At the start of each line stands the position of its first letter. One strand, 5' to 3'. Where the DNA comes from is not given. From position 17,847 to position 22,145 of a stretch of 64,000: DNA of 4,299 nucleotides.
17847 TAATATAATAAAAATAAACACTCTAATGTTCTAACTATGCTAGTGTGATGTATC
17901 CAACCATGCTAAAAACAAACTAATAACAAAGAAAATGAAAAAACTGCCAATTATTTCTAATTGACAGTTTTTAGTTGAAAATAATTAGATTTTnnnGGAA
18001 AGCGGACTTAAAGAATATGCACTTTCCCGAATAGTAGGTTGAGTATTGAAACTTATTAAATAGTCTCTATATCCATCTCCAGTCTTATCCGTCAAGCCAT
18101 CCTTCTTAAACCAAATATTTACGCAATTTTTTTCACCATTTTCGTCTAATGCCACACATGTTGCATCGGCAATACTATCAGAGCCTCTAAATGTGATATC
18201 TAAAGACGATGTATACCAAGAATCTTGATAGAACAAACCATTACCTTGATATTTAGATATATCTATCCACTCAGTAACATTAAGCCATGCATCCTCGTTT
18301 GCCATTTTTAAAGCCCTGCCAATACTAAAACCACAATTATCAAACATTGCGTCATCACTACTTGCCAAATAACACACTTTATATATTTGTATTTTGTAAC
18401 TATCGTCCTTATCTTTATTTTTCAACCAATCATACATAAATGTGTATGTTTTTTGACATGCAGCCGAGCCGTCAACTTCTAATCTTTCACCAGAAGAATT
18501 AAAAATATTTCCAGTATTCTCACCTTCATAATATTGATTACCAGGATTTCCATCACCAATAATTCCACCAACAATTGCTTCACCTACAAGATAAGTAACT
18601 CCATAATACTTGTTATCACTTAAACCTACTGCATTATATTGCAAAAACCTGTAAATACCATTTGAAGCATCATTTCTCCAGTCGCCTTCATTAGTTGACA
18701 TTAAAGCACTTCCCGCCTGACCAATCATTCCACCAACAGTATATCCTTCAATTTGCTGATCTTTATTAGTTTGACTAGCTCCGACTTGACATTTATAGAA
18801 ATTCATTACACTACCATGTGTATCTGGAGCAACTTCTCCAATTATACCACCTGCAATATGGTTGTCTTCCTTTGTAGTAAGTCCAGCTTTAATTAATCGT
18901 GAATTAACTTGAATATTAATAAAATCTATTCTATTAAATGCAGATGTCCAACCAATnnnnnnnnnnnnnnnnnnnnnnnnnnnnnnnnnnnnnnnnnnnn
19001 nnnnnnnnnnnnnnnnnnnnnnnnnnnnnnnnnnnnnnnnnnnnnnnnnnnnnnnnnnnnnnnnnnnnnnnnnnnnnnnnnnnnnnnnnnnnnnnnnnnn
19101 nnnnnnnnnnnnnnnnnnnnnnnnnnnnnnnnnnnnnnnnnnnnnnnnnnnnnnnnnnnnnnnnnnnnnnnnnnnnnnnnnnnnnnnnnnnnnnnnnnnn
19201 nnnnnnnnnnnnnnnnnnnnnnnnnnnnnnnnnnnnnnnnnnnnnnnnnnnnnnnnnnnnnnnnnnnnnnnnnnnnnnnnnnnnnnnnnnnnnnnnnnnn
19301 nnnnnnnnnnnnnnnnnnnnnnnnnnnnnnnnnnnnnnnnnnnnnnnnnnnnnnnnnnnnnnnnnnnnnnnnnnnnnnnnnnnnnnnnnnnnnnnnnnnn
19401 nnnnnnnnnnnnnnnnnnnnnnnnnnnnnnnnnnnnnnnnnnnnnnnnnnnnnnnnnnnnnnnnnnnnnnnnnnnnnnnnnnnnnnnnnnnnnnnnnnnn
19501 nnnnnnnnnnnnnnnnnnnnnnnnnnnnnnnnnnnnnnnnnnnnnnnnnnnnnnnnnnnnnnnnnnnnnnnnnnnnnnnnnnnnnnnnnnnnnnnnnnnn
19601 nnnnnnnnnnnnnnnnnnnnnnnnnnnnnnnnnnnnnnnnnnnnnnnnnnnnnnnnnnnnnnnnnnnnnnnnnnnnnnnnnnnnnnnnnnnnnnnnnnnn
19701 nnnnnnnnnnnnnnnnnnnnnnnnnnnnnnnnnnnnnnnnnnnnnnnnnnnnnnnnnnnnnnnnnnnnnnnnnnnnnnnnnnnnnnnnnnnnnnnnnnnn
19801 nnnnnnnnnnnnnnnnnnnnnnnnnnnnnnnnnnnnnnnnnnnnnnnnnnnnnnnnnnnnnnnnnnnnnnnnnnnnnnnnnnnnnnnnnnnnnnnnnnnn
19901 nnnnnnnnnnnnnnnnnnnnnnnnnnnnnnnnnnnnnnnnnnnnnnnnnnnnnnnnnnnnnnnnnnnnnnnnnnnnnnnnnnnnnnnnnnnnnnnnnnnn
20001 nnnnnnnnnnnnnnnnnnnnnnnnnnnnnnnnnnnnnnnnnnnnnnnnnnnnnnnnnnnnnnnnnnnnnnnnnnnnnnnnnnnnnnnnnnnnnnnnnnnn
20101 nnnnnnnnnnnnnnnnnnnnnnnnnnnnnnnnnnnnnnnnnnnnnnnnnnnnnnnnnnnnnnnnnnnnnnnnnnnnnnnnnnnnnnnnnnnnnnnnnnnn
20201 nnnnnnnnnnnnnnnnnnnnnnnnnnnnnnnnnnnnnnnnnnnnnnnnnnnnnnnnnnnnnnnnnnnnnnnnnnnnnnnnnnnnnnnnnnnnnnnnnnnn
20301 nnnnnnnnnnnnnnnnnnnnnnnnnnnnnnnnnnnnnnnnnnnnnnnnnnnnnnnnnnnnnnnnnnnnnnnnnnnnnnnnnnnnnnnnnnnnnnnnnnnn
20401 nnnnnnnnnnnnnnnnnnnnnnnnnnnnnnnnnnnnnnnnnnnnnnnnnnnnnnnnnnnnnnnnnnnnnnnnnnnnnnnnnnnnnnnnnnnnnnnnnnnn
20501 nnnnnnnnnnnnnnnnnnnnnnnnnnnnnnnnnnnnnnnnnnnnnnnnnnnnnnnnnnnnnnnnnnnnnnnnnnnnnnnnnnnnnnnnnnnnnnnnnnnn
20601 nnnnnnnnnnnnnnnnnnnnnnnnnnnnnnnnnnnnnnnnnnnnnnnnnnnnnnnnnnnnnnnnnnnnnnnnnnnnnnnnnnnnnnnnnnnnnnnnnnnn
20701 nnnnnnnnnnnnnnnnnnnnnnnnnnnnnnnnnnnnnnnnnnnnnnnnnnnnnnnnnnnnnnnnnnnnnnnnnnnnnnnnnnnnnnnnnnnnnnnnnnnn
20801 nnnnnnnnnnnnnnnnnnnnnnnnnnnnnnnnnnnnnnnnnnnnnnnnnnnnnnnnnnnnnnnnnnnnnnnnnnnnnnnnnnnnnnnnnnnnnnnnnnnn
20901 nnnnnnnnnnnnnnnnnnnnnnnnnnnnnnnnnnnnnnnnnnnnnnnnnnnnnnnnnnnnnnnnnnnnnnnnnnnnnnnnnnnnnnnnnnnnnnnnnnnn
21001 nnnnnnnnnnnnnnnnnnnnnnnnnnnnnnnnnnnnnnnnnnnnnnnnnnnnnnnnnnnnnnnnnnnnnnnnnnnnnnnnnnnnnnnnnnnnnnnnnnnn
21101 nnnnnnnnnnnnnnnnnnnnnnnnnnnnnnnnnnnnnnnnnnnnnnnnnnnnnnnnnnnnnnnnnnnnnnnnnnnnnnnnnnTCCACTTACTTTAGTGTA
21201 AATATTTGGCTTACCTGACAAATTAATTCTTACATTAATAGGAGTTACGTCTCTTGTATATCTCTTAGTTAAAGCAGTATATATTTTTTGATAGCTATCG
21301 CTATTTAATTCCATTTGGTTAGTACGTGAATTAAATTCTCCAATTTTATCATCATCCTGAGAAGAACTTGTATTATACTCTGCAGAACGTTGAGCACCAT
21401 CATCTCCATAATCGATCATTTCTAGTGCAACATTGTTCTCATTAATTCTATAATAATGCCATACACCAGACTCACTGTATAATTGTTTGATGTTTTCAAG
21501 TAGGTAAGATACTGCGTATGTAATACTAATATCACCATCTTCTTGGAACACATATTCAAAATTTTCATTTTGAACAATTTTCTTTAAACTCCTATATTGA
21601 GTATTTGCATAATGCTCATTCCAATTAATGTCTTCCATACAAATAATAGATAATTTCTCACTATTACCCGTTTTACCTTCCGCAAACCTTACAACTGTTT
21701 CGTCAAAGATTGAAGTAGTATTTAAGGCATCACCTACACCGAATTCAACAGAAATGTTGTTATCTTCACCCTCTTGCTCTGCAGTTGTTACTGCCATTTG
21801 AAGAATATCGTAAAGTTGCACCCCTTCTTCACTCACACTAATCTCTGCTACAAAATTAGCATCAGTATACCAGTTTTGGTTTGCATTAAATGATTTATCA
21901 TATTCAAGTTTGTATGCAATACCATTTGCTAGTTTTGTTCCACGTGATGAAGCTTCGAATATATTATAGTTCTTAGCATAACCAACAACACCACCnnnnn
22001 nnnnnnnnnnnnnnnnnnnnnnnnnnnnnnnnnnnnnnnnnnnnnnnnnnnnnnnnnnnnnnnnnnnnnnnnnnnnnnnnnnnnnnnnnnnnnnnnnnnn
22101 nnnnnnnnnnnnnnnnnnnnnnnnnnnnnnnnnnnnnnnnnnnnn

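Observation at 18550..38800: The 8022-aa protein is a concatenation of about seven complete adhesin-like cassettes with conserved entry and exit motifs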

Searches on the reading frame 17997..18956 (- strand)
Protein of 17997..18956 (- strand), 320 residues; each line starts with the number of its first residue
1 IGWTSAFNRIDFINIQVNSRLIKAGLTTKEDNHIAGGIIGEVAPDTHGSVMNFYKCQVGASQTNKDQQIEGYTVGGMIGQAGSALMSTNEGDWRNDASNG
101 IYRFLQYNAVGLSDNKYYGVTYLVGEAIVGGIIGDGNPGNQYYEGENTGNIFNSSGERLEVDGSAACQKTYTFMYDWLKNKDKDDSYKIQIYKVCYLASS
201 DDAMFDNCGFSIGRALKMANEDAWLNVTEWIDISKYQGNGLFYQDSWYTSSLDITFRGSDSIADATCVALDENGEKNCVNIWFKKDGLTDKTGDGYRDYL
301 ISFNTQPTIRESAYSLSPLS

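Call 87: search_protein_families(library=pfam, proteins=[window:17997-18956:-], max_evalue=1)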
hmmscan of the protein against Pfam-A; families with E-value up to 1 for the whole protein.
window:17997-18956:- (320 aa): 0 families

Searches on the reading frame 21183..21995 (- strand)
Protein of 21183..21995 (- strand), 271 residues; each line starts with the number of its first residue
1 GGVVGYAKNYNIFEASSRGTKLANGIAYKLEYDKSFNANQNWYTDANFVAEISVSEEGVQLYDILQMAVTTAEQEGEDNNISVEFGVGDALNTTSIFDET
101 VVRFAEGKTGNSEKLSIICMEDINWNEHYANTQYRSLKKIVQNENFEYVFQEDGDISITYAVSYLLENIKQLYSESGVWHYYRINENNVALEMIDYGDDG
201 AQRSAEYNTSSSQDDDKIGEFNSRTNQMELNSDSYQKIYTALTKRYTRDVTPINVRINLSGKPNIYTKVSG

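Call 70: search_protein_families(library=pfam, proteins=[window:21183-21995:-], max_evalue=1)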
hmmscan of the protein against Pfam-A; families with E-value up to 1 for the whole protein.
window:21183-21995:- (271 aa): 2 families
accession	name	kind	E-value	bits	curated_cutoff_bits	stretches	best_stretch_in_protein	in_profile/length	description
PF01510.30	Amidase_2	-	0.05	14.4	26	0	77-142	37-102/131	N-acetylmuramoyl-L-alanine amidase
PF20213.3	DUF6573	-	0.074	13.5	27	1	44-109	61-125/138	Family of unknown function (DUF6573)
